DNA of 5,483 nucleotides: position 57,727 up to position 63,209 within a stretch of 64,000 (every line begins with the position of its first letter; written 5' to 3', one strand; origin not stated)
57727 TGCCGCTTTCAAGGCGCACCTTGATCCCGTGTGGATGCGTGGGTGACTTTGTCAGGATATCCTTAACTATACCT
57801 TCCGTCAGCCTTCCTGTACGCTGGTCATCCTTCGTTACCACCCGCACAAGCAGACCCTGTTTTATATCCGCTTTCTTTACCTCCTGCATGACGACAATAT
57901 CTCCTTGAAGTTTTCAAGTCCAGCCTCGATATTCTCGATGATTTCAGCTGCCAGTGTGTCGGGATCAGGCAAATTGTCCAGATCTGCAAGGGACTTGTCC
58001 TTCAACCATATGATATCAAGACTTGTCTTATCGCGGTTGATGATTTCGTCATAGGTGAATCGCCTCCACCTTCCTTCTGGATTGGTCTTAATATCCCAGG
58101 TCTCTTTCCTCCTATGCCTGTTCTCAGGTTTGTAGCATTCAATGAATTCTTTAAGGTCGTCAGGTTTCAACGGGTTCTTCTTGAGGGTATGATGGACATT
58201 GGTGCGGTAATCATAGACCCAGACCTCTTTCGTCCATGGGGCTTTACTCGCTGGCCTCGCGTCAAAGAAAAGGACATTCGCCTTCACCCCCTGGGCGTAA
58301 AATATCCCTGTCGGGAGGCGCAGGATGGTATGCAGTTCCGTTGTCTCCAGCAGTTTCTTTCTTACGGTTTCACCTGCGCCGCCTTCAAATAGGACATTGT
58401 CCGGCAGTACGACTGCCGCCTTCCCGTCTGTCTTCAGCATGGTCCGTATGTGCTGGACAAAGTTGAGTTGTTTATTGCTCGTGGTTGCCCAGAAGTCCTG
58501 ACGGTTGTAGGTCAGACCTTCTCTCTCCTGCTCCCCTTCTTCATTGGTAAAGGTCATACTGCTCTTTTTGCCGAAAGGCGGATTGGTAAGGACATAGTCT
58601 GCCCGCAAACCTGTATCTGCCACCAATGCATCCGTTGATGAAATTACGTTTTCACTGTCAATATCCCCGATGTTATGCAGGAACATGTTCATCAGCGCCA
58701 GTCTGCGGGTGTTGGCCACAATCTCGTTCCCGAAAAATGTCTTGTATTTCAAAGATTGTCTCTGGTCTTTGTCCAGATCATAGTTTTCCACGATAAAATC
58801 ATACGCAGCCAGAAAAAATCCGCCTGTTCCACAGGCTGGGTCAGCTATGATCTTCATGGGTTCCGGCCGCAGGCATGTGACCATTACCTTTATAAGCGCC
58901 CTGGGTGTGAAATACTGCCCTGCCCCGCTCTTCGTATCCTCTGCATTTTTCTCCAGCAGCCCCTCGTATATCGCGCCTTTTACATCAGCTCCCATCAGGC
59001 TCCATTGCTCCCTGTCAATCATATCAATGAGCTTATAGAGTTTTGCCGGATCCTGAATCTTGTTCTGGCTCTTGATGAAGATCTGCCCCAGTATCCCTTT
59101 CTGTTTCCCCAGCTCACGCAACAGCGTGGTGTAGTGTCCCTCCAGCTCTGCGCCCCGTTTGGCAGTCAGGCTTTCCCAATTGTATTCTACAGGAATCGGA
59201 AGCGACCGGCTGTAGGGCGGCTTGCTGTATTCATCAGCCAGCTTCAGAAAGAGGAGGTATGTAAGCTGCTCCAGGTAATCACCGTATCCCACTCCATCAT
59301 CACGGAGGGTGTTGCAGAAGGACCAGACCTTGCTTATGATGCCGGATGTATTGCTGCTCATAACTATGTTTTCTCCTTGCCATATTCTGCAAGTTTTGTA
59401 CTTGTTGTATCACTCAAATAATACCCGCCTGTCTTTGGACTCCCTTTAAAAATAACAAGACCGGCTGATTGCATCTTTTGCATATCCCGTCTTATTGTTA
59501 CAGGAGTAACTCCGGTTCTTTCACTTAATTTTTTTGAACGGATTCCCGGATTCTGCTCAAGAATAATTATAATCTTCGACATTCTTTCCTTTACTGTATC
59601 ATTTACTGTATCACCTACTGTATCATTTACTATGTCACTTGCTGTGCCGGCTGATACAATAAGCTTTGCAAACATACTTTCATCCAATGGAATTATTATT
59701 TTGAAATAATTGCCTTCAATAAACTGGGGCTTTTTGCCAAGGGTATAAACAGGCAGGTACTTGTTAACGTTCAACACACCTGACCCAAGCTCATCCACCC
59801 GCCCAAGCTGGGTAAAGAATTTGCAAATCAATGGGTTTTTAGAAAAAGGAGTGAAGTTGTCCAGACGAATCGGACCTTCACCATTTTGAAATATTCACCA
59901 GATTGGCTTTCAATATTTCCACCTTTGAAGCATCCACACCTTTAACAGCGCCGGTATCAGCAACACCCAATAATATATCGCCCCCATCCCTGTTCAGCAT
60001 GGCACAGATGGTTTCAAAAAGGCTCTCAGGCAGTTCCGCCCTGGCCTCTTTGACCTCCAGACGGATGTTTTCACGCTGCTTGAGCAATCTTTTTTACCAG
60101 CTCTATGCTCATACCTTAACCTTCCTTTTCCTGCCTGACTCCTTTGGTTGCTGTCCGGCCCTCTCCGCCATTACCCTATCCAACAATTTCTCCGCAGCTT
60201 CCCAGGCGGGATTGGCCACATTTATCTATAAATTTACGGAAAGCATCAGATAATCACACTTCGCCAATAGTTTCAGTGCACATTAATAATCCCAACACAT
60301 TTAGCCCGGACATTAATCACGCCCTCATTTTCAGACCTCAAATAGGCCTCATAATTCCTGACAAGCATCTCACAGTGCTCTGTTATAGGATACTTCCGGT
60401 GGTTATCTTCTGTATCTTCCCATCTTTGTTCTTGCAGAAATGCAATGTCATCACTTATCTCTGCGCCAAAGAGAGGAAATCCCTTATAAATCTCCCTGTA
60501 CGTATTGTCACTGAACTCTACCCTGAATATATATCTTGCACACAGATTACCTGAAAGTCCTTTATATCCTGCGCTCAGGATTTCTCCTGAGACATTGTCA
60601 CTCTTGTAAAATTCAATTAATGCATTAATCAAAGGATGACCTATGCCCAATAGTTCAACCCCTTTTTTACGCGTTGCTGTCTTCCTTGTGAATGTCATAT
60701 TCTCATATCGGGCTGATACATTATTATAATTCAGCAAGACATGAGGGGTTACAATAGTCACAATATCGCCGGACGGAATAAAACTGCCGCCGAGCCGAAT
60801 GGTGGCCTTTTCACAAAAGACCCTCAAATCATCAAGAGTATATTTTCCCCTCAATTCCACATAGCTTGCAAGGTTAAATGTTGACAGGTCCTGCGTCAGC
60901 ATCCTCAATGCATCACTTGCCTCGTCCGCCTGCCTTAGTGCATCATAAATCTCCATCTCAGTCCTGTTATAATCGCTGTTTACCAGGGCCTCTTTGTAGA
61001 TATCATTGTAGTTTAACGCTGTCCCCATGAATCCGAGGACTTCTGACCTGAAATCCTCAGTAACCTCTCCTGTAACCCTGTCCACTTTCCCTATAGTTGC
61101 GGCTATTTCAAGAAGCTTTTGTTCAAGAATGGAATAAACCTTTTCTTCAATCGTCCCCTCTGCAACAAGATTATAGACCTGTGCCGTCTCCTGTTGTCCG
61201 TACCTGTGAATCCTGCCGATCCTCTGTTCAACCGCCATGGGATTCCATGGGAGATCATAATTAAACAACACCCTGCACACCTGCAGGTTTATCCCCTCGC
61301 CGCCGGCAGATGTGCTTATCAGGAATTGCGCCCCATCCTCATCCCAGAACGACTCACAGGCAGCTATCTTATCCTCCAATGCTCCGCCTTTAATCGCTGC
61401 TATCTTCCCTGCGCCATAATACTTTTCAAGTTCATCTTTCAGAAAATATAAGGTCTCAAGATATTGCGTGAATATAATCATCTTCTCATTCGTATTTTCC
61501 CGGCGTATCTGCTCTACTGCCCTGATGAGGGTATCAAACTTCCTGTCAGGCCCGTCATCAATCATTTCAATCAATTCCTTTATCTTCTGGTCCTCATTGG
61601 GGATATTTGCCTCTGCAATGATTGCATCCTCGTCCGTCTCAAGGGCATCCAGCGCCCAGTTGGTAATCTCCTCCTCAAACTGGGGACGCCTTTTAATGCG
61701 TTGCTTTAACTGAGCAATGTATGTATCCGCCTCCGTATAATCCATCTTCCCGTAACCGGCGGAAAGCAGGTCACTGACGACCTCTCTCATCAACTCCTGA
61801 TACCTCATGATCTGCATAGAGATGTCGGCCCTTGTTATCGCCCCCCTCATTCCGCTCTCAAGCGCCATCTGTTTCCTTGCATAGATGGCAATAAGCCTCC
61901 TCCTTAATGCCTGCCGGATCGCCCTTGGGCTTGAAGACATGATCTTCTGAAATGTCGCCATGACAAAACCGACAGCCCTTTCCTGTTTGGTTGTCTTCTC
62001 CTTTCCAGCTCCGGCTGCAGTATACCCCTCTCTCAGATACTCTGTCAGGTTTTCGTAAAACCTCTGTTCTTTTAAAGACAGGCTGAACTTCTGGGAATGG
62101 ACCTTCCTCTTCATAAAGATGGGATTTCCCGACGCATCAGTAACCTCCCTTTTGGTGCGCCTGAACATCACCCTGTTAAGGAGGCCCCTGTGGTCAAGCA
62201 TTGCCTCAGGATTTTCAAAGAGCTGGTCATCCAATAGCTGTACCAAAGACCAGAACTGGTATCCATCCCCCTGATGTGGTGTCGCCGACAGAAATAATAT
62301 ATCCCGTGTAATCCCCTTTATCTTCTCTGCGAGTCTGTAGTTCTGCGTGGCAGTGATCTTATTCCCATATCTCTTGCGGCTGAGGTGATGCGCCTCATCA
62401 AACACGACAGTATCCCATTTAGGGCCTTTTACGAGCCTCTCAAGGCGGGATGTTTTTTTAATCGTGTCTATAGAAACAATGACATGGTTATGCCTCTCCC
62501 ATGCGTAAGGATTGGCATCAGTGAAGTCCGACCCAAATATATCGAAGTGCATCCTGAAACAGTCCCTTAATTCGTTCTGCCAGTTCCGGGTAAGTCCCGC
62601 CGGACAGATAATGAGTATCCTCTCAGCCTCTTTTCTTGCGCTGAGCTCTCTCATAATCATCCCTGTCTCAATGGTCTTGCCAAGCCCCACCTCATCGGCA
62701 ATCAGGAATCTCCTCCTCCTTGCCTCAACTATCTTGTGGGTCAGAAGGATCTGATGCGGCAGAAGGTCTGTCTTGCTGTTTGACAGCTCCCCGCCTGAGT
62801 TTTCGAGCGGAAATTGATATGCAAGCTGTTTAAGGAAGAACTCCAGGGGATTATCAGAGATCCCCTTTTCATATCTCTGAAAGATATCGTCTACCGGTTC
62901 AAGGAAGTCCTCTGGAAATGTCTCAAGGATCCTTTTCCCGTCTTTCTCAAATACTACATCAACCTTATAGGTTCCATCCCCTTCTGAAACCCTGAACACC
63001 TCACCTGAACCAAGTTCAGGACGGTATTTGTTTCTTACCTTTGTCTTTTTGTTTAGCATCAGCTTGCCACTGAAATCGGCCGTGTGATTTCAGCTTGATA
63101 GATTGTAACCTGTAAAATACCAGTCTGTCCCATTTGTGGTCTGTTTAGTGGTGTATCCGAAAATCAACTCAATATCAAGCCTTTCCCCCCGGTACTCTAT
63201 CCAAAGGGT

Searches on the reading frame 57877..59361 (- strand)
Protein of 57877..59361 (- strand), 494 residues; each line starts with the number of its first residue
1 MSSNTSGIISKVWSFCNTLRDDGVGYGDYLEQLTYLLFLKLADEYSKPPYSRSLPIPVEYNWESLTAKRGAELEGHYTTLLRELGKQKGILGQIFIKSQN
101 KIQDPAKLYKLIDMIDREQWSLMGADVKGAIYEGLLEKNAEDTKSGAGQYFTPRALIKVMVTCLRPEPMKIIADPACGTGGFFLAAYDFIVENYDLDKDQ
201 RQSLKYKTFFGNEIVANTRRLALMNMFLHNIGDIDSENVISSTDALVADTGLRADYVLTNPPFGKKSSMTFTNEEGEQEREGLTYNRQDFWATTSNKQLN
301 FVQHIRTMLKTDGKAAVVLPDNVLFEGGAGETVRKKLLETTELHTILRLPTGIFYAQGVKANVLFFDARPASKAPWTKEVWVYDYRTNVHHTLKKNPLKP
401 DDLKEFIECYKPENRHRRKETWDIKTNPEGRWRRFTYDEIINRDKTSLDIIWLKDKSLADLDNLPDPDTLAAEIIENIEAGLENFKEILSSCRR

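Call 18: search_protein_families(library=ncbifam, max_evalue=1e-8, proteins=[window:57877-59361:-])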
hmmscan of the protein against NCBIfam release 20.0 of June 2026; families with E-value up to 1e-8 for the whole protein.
window:57877-59361:- (494 aa): 2 families
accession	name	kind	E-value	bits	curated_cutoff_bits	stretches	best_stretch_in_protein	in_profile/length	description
NF047738.1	antiphage_MADS2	equivalog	3.5e-29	101.6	720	1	29-365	199-563/654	methylation-associated defense system DNA methyltransferase MAD2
TIGR00497.1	hsdM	equivalog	1.7e-23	83.1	242.75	1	98-413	150-458/515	type I restriction-modification system subunit M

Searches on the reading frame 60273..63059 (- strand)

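Call 18: search_protein_families(library=ncbifam, max_evalue=1e-8, proteins=[window:60273-63059:-])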
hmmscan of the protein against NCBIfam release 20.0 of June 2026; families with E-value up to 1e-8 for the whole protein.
window:60273-63059:- (928 aa): 9 families
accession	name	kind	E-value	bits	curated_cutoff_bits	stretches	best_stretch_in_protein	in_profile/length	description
NF038317.1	DISARM_DrmD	equivalog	1.6e-109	367.8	610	1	107-821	116-808/1021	DISARM system SNF2-like helicase DrmD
NF041062.1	DpdE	equivalog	1.2e-71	242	500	1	93-822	148-844/1048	protein DpdE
NF038318.1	DISARM_DrmD_b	equivalog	3e-61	207.6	950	2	92-392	23-323/868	DISARM system SNF2-like helicase DrmD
NF003426.0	PRK04914.1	equivalog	4.1e-61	207.3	576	2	92-288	147-343/959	RNA polymerase-associated protein RapA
NF042964.1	phospholipD_antiphage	equivalog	8.8e-54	183.1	1100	2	478-661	637-831/895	phospholipase D-like domain-containing anti-phage protein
NF053675.1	pilus_reg_Snf2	equivalog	4.3e-29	101.2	1100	1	502-649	857-1001/1029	pilus expression-regulating Snf2 family helicase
NF058637.1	helic_SCO1167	equivalog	4.1e-27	94.6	1200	1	524-668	779-922/932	SCO1167/SCO6262 family helicase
NF010337.0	PRK13766.1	equivalog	1.5e-15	56.4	610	1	489-673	329-518/781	Hef nuclease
NF041790.1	anti-phage_ZorD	equivalog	1.8e-12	46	1500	0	503-629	904-1033/1035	type I Zorya anti-phage system protein ZorD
